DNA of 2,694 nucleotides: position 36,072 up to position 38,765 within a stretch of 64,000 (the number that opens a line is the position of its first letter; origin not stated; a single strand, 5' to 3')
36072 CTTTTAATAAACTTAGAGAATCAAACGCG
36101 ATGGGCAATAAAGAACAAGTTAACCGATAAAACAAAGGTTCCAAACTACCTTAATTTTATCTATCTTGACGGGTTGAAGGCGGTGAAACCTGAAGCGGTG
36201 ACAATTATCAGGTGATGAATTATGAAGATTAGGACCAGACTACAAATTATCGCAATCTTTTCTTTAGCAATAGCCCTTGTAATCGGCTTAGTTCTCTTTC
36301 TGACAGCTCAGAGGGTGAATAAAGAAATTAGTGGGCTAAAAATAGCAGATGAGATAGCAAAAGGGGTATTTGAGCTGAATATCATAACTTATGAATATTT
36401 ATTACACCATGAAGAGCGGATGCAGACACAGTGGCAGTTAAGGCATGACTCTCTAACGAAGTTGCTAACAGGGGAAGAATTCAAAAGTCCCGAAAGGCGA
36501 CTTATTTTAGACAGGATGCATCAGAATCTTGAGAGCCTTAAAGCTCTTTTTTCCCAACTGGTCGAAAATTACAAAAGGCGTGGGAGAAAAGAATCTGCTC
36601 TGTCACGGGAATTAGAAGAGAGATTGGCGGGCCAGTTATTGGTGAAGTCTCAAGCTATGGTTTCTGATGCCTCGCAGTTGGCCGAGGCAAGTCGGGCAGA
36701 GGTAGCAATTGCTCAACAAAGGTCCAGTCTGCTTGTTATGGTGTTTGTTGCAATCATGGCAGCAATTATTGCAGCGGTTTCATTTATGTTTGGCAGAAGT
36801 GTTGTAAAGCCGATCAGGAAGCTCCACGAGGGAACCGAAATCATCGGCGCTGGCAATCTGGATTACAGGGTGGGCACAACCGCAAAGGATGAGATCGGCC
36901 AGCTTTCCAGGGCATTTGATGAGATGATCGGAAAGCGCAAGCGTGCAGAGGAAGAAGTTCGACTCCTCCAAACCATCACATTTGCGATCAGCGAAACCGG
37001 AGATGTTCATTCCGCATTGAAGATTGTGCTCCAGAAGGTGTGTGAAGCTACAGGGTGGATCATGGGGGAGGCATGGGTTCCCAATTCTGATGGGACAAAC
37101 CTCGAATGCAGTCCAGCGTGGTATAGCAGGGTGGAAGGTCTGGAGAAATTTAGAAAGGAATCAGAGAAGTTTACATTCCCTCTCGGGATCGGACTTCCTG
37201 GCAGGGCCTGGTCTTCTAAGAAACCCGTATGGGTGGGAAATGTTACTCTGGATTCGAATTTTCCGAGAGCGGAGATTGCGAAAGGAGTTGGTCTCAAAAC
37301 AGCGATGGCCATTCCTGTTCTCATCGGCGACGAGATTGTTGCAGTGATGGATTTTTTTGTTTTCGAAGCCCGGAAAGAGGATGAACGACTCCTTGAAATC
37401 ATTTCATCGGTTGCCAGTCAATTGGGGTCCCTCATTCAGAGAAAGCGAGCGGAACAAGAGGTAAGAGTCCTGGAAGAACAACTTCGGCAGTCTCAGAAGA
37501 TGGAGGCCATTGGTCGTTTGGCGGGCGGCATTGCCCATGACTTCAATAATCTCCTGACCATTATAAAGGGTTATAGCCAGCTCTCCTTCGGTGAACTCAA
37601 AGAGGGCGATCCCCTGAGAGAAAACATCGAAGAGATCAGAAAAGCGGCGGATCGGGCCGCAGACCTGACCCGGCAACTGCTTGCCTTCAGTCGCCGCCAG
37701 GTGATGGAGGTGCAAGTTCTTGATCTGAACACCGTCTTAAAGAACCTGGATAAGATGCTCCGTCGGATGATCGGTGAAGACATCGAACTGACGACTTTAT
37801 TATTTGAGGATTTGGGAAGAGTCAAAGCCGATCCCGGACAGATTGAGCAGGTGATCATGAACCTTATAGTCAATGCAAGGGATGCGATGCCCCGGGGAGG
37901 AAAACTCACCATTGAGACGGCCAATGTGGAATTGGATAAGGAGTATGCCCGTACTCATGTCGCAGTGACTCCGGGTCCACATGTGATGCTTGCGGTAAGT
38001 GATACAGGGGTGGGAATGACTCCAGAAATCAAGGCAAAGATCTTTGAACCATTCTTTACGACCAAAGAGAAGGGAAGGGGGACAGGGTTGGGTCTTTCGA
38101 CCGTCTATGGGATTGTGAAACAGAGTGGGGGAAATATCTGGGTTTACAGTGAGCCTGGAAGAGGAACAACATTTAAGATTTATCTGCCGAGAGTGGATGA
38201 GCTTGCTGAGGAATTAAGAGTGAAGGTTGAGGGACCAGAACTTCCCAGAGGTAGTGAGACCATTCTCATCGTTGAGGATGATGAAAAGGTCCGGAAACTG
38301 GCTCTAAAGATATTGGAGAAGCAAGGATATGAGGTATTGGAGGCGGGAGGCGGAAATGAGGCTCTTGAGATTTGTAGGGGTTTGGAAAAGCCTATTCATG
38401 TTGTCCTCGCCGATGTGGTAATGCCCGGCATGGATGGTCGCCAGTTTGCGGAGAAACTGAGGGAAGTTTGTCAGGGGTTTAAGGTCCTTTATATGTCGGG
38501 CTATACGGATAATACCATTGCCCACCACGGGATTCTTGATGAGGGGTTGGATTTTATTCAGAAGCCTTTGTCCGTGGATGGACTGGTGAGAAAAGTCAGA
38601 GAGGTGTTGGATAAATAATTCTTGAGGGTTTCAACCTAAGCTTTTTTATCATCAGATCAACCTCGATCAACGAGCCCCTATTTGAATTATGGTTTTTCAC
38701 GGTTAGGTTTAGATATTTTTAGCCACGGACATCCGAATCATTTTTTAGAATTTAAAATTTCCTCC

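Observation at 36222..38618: Paralogous hybrid kinases with a swapped central sensor domain (GAF in copy 1, PAS in copy 2) on an otherwise near-identical scaffold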

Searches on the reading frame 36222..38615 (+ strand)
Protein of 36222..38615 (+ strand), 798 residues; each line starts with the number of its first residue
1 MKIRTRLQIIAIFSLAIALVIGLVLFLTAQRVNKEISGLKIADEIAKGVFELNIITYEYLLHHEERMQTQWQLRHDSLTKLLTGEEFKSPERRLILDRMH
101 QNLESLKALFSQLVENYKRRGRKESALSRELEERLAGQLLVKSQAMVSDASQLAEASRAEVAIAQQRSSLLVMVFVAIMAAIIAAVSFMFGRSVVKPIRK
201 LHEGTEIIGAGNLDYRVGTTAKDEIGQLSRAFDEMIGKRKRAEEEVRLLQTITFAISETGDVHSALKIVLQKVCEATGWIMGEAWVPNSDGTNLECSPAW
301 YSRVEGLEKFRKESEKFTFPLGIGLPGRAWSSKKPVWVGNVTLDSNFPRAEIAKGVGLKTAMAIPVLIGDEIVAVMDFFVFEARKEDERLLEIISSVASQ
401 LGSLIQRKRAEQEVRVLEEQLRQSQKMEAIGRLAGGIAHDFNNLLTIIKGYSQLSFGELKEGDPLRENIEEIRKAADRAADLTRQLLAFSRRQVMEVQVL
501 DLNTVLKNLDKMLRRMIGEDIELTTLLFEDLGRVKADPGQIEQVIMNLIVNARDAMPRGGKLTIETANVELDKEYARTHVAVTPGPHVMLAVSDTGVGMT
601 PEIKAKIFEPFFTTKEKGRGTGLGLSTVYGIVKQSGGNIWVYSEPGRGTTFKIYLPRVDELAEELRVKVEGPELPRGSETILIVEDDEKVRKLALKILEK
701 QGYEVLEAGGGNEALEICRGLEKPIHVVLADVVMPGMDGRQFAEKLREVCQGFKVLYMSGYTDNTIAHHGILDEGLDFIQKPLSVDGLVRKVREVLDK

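Call 7: search_protein_families(library=pfam, proteins=[window:36222-38615:+], max_evalue=0.1)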
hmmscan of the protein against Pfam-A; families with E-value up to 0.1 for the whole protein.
window:36222-38615:+ (798 aa): 10 families
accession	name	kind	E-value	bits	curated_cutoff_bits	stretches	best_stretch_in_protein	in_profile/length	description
PF02518.31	HATPase_c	-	8.3e-26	91.1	26.4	1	537-657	2-109/111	Histidine kinase-, DNA gyrase B-, and HSP90-like ATPase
PF00072.30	Response_reg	-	4e-20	72.5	30.2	1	681-792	1-110/111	Response regulator receiver domain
PF00672.30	HAMP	-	7.6e-14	52.2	25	1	190-236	2-48/53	HAMP domain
PF13185.12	GAF_2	-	7.8e-13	49.2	28.6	1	261-406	3-136/136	GAF domain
PF00512.31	HisKA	-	2.8e-11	43.7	26.9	1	431-493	3-64/66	His Kinase A (phospho-acceptor) domain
PF01590.32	GAF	-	2.6e-07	31.7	22.4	1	261-402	1-130/133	GAF domain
PF14215.12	bHLH-MYC_N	-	3.8e-07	31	30.2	1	294-394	80-177/181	bHLH-MYC and R2R3-MYB transcription factors N-terminal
PF22922.2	GAF_NLP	-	2.3e-05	24.4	24.1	1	266-399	14-168/175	NLP protein GAF domain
PF10090.15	HPTransfase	-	0.0011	19.1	22.9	1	543-569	34-60/123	Histidine phosphotransferase C-terminal domain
PF14501.12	HATPase_c_5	-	0.035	14.5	22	1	610-641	57-88/102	GHKL domain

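Call 23: find_encoding_contigs(protein=window:36222-38615:+, flank=10000, max_places=6)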
Protein window:36222-38615:+ (798 aa): no gene with exactly this product is on record in the collection.
